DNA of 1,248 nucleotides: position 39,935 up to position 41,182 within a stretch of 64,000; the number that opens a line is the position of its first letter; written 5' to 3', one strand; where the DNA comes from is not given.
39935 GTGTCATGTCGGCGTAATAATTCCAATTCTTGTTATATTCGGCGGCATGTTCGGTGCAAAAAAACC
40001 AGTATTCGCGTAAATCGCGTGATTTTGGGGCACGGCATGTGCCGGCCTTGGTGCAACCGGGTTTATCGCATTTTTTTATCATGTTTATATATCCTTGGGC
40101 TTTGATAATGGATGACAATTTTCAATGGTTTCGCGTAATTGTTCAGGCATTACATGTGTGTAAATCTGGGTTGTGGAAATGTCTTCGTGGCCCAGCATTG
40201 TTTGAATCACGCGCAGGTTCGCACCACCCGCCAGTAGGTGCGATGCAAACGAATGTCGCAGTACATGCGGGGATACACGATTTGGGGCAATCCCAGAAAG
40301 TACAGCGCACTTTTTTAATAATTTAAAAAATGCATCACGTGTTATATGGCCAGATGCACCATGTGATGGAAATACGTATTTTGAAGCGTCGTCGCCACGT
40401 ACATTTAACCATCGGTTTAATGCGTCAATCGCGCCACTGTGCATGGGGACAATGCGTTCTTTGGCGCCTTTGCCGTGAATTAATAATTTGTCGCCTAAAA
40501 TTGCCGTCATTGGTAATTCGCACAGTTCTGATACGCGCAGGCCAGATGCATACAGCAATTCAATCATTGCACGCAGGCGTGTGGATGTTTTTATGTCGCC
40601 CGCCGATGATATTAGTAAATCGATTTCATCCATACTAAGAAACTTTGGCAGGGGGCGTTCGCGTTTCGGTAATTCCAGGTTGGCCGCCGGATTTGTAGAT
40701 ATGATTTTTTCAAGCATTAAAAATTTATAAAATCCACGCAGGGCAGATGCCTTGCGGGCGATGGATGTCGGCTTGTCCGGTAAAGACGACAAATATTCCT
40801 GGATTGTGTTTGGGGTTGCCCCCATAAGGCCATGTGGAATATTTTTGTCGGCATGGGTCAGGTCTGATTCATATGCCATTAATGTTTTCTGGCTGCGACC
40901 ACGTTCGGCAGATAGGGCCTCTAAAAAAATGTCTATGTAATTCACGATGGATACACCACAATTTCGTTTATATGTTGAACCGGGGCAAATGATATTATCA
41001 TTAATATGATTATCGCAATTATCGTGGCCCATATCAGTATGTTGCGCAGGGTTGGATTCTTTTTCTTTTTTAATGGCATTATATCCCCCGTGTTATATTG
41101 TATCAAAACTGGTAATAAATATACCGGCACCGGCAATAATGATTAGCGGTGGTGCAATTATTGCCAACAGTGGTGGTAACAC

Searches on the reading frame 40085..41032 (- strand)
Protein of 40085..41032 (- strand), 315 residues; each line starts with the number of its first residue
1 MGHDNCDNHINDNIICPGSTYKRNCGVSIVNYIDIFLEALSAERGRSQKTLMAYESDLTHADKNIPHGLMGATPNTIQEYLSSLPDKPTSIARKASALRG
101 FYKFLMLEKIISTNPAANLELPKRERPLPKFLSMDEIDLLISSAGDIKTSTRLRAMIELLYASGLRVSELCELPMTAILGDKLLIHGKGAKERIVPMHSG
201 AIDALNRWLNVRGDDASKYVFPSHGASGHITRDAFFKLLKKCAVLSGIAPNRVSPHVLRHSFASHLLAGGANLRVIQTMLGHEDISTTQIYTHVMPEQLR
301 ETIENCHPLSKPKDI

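Call 33: find_homologous_proteins(query=window:40085-41032:-, max_evalue=1e-40)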
Query window:40085-41032:- (315 aa): 7860 proteins with E <= 1e-40 among 8000 candidates; the best 120 are listed.
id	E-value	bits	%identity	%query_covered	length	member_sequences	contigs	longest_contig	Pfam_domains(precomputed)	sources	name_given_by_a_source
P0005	5.8e-207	704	99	100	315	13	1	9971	PF00589.28,PF02899.24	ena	-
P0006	1.1e-162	559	84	98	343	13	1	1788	PF00589.28,PF02899.24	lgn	-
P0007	5.6e-157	540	80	98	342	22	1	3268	PF00589.28,PF02899.24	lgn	-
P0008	1.9e-155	535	79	99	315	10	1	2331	PF00589.28,PF02899.24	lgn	-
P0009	3.0e-155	534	79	99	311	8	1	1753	PF00589.28,PF02899.24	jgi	-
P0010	2.4e-154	531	85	90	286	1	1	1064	PF00589.28,PF02899.24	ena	-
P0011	4.1e-154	531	86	90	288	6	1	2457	PF00589.28,PF02899.24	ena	-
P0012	1.2e-153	529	85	90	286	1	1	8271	PF00589.28,PF02899.24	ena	-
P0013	1.3e-153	529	86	90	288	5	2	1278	PF00589.28,PF02899.24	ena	-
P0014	3.2e-153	528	85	90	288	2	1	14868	PF00589.28,PF02899.24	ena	-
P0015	5.6e-153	527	85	90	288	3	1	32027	PF00589.28,PF02899.24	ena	-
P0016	6.9e-152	523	79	97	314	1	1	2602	PF00589.28,PF02899.24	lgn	-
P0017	7.4e-152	523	80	93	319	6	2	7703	PF00589.28,PF02899.24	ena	-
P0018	1.4e-151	522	76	98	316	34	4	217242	PF00589.28,PF02899.24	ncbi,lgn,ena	-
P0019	1.9e-151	522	77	98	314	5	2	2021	PF00589.28,PF02899.24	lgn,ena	-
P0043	4.0e-149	514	78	97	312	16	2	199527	PF00589.28,PF02899.24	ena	-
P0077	1.5e-147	509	81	89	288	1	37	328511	PF00589.28,PF02899.24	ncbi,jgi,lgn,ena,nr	ncbi:MAG: tyrosine recombinase [Alphaproteobacteria bacterium]|nr:tyrosine recombinase [Alphaproteob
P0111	9.4e-147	507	74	99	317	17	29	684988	PF00589.28,PF02899.24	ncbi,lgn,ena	-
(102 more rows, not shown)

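Call 34: find_encoding_contigs(protein=P0111, flank=10000, max_places=3)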
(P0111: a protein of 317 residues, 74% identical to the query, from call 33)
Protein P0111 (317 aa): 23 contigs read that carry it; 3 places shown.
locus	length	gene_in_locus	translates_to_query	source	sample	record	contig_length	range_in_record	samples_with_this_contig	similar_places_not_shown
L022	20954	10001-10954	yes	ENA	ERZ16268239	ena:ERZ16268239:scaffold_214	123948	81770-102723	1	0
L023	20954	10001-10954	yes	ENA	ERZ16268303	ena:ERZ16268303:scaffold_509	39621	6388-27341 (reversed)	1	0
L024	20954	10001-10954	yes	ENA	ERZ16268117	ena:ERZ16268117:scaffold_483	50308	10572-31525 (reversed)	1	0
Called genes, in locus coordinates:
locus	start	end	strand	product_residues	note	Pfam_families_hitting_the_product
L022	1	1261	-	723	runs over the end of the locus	PF17854:FtsK_alpha, PF01580:FtsK_SpoIIIE, PF01935:DUF87, PF09397:FtsK_gamma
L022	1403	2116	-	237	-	PF01569:PAP2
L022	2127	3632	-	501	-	PF00595:PDZ, PF13180:PDZ_2 (faint), PF17820:PDZ_6, PF03572:Peptidase_S41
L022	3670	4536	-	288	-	PF07549:Sec_GG (faint), PF02355:SecD_SecF_C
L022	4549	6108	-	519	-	PF21760:SecD_1st, PF22599:SecDF_P1_head, PF02355:SecD_SecF_C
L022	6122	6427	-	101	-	PF02699:YajC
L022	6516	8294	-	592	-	PF02518:HATPase_c, PF13589:HATPase_c_3, PF01119:DNA_mis_repair, PF08676:MutL_C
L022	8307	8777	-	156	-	PF03449:GreA_GreB_N, PF01272:GreA_GreB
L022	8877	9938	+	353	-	PF03739:LptF_LptG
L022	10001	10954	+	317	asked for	PF02899:Phage_int_SAM_1, PF00589:Phage_integrase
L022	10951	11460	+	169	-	PF00226:DnaJ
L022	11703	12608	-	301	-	PF00890:FAD_binding_2 (weak), PF01266:DAO (faint), PF01946:Thi4 (faint), PF03486:HI0933_like (faint), PF07992:Pyr_redox_2, PF12831:FAD_oxidored (weak), PF13738:Pyr_redox_3, PF00070:Pyr_redox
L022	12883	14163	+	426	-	PF02403:Seryl_tRNA_N, PF00587:tRNA-synt_2b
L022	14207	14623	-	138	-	-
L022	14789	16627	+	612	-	PF00009:GTP_EFTU, PF01926:MMR_HSR1 (faint), PF22042:EF-G_D2 (weak), PF03144:GTP_EFTU_D2, PF00679:EFG_C, PF21018:BipA_C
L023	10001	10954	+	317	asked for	PF02899:Phage_int_SAM_1, PF00589:Phage_integrase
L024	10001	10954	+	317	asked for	PF02899:Phage_int_SAM_1, PF00589:Phage_integrase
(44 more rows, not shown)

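Call 35: find_encoding_contigs(protein=P0077, flank=10000, max_places=3)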
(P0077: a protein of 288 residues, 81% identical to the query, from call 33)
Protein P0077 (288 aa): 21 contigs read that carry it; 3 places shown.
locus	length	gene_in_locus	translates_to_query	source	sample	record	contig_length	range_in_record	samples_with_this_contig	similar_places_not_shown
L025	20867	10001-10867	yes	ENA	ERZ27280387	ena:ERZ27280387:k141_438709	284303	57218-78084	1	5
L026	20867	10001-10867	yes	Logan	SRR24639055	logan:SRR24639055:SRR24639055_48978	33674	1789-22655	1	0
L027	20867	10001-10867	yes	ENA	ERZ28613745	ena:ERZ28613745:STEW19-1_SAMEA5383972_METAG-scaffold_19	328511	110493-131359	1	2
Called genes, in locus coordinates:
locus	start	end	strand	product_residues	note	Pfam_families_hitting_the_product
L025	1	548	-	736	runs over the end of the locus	PF17854:FtsK_alpha, PF01580:FtsK_SpoIIIE, PF01935:DUF87, PF09397:FtsK_gamma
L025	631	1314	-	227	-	PF01569:PAP2, PF14378:PAP2_3 (weak)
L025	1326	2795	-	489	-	PF03572:Peptidase_S41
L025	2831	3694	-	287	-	PF07549:Sec_GG (weak), PF02355:SecD_SecF_C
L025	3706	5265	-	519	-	PF21760:SecD_1st, PF22599:SecDF_P1_head, PF02355:SecD_SecF_C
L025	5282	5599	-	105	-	PF02699:YajC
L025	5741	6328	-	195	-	-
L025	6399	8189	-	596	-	PF02518:HATPase_c (weak), PF13589:HATPase_c_3, PF01119:DNA_mis_repair, PF08676:MutL_C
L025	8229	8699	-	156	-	PF03449:GreA_GreB_N, PF01272:GreA_GreB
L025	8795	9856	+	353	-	PF03739:LptF_LptG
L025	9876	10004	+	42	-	-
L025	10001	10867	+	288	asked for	PF02899:Phage_int_SAM_1, PF00589:Phage_integrase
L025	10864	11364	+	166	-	PF00226:DnaJ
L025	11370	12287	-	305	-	-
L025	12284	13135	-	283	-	-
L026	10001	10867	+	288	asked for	PF02899:Phage_int_SAM_1, PF00589:Phage_integrase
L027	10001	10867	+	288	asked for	PF02899:Phage_int_SAM_1, PF00589:Phage_integrase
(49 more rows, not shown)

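Call 36: find_encoding_contigs(protein=P0018, flank=10000, max_places=3)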
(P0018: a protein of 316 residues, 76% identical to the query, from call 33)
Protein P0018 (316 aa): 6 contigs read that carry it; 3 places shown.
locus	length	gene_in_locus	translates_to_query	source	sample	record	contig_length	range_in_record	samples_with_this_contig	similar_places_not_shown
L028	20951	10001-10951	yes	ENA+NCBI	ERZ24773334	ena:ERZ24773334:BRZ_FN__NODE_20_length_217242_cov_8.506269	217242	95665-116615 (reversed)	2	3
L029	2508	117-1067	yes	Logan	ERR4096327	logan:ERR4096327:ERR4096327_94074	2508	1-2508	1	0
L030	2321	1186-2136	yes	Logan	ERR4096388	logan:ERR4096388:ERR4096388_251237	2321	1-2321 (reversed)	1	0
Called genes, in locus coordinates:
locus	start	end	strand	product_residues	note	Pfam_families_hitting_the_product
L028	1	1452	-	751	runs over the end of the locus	PF17854:FtsK_alpha, PF01580:FtsK_SpoIIIE, PF01935:DUF87 (weak), PF09397:FtsK_gamma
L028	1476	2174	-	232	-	PF01569:PAP2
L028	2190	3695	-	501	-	PF00595:PDZ, PF17820:PDZ_6, PF03572:Peptidase_S41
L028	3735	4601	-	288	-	PF07549:Sec_GG, PF02355:SecD_SecF_C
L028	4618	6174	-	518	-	PF21760:SecD_1st, PF22599:SecDF_P1_head, PF02355:SecD_SecF_C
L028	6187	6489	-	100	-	PF02699:YajC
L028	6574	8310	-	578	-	PF02518:HATPase_c, PF13589:HATPase_c_3, PF01119:DNA_mis_repair, PF08676:MutL_C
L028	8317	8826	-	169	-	PF03449:GreA_GreB_N, PF01272:GreA_GreB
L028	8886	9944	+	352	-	PF03739:LptF_LptG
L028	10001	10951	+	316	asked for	PF02899:Phage_int_SAM_1, PF00589:Phage_integrase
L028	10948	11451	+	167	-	PF00226:DnaJ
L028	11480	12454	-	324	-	PF01946:Thi4 (faint), PF00890:FAD_binding_2 (weak), PF01134:GIDA (faint), PF01266:DAO (faint), PF07992:Pyr_redox_2, PF12831:FAD_oxidored, PF13738:Pyr_redox_3, PF00070:Pyr_redox (weak), +2 more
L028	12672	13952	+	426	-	PF02403:Seryl_tRNA_N, PF00587:tRNA-synt_2b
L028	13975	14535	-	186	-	-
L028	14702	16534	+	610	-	PF00009:GTP_EFTU, PF22042:EF-G_D2 (weak), PF03144:GTP_EFTU_D2, PF00679:EFG_C, PF21018:BipA_C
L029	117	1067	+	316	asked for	PF02899:Phage_int_SAM_1, PF00589:Phage_integrase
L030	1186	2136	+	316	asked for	PF02899:Phage_int_SAM_1, PF00589:Phage_integrase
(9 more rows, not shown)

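Call 37: find_encoding_contigs(protein=P0043, flank=10000, max_places=3)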
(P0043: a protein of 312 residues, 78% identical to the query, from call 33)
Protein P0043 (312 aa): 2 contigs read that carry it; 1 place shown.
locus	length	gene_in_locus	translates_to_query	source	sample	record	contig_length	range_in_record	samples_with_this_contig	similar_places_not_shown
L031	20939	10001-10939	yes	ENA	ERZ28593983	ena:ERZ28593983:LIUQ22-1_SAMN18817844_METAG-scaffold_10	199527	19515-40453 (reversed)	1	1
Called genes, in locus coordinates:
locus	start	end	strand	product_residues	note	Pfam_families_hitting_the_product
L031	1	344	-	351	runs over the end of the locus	PF25575:TPR_BSK1_C (faint), PF00515:TPR_1 (faint), PF07719:TPR_2 (faint), PF13181:TPR_8 (faint), PF10516:SHNi-TPR (faint), PF13371:TPR_9 (faint), PF13414:TPR_11 (faint), PF13432:TPR_16 (weak), +3 more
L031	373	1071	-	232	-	PF01479:S4, PF00849:PseudoU_synth_2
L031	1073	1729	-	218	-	PF04452:Methyltrans_RNA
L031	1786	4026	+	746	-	PF02534:T4SS-DNA_transf, PF10412:TrwB_AAD_bind, PF12696:TraG-D_C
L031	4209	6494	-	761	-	PF17854:FtsK_alpha, PF01580:FtsK_SpoIIIE, PF01935:DUF87, PF09397:FtsK_gamma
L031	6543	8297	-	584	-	PF02518:HATPase_c, PF13589:HATPase_c_3, PF01119:DNA_mis_repair, PF08676:MutL_C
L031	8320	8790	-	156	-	PF03449:GreA_GreB_N, PF01272:GreA_GreB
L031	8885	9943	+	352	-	PF03739:LptF_LptG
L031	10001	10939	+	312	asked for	PF02899:Phage_int_SAM_1, PF00589:Phage_integrase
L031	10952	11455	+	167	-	PF00226:DnaJ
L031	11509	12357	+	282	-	PF05045:RgpF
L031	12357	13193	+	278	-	-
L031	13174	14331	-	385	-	PF00534:Glycos_transf_1, PF13692:Glyco_trans_1_4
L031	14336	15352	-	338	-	PF00535:Glycos_transf_2, PF10111:Glyco_tranf_2_2, PF13641:Glyco_tranf_2_3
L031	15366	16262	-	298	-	PF05704:Caps_synth, PF04488:Gly_transf_sug (weak)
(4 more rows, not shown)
